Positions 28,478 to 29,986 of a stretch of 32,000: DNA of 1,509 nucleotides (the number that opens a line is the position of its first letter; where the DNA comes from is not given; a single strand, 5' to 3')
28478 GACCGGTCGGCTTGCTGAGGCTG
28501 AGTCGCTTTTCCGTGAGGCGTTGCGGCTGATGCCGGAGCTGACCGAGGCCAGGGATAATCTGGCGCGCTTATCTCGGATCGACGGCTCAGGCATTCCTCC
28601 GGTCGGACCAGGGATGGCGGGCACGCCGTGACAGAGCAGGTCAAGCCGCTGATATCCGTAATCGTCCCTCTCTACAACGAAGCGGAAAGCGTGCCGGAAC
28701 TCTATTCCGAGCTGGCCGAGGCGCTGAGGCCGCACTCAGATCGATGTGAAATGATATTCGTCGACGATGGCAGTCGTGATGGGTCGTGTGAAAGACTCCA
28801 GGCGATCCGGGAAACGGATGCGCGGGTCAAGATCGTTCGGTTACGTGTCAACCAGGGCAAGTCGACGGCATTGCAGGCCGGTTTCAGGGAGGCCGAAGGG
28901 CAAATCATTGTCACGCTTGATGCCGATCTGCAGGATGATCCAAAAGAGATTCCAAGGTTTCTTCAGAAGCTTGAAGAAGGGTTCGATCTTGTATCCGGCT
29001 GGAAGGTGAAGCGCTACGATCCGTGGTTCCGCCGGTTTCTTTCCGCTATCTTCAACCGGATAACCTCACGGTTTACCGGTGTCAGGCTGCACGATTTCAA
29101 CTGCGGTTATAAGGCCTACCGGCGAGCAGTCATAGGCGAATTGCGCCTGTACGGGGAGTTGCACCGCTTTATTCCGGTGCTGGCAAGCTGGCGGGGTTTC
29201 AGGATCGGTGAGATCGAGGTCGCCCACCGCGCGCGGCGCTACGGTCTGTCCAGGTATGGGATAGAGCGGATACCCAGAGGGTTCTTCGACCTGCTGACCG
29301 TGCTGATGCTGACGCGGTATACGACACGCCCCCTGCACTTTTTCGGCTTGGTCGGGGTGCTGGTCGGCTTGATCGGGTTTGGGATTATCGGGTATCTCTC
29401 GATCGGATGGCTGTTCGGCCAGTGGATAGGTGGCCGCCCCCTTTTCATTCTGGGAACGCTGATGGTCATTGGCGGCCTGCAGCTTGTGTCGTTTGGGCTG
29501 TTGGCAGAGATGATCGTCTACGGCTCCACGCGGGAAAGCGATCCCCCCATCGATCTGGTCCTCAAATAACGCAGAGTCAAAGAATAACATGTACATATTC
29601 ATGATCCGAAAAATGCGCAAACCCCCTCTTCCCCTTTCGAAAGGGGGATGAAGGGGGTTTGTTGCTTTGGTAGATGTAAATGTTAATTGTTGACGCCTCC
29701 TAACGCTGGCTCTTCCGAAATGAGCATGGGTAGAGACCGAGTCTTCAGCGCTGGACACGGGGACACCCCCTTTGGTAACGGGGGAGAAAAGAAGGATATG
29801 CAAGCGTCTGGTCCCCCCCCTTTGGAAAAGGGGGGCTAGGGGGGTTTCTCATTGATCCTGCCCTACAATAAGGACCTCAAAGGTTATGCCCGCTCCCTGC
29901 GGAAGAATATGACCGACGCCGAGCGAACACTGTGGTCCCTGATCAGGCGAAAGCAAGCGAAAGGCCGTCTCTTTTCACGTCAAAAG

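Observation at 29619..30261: DUF559 nuclease ORF hugged by inverted copies of a nested-hairpin repeat: candidate nuclease/repeat selfish element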

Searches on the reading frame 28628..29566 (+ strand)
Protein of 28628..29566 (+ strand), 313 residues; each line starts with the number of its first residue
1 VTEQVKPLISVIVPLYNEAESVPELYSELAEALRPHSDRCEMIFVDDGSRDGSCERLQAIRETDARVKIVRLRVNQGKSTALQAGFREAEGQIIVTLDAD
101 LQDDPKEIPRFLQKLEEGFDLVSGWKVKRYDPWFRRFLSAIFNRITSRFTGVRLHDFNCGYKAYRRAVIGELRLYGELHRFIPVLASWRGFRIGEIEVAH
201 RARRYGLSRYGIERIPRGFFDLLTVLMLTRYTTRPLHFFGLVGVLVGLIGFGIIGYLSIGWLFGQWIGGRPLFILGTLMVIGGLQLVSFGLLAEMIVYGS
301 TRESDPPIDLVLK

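Call 3: search_protein_families(library=pfam, proteins=[window:28628-29566:+], max_evalue=0.01)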
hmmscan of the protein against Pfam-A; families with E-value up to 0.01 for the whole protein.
window:28628-29566:+ (313 aa): 5 families
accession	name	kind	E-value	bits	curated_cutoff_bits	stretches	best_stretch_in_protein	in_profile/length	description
PF00535.33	Glycos_transf_2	-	2.4e-34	119.1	23.3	1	10-171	1-166/168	Glycosyl transferase family 2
PF13641.12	Glyco_tranf_2_3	-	2.6e-05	24.8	27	1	9-119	3-116/230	Glycosyltransferase like family 2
PF13506.12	Glyco_transf_21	-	0.00073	19.5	21.7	1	73-159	14-101/174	Glycosyl transferase family 21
PF18429.6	DUF5609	-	0.001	19.3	25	1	105-131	14-40/65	Domain of unknown function (DUF5609)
PF10111.15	Glyco_tranf_2_2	-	0.0015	18.5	27.3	1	10-101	1-92/276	Glycosyltransferase like family 2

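Call 59: find_related_loci(query=window:28628-29566:+, collection=metagenome_contigs, flank=4000)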
Query window:28628-29566:+ (313 aa) in metagenome_contigs; peptide patterns used: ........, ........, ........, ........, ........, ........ (x = any residue, [..] = any of these).
488 stretches matched a pattern; 181 encode a relative of the query (tblastn E <= 1e-3); the best 80 are kept; 80 distinct loci.
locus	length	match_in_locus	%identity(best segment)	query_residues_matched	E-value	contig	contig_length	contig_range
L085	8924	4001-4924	78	6-313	8e-162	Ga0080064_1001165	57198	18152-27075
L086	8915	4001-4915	78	9-313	8e-161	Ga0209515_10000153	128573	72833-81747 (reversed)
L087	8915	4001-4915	73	9-313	4e-152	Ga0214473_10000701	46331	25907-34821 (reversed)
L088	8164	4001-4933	69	3-313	4e-143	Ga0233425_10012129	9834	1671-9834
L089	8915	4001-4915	78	9-313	8e-161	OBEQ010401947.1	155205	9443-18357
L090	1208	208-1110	54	7-308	8e-119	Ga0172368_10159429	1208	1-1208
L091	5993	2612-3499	50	9-304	9e-104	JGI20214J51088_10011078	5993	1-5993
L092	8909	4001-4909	51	9-310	7e-103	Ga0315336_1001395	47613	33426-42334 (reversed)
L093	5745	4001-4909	51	9-310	3e-102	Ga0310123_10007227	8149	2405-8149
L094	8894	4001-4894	50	6-305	4e-99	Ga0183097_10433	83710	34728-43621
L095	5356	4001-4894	49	6-305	6e-99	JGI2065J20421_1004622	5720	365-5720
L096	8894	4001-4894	50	6-308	1e-98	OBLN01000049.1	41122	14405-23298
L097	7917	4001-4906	51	8-304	9e-99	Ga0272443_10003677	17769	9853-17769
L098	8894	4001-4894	49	6-305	6e-99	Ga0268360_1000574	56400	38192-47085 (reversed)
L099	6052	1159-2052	49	6-305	6e-99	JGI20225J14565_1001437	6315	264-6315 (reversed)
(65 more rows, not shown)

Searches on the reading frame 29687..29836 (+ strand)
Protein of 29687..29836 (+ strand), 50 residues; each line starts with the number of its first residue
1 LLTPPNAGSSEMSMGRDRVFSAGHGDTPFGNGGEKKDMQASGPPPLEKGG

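Call 3: search_protein_families(library=pfam, proteins=[window:29687-29836:+], max_evalue=0.01)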
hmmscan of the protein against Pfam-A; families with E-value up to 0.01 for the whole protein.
window:29687-29836:+ (50 aa): 0 families
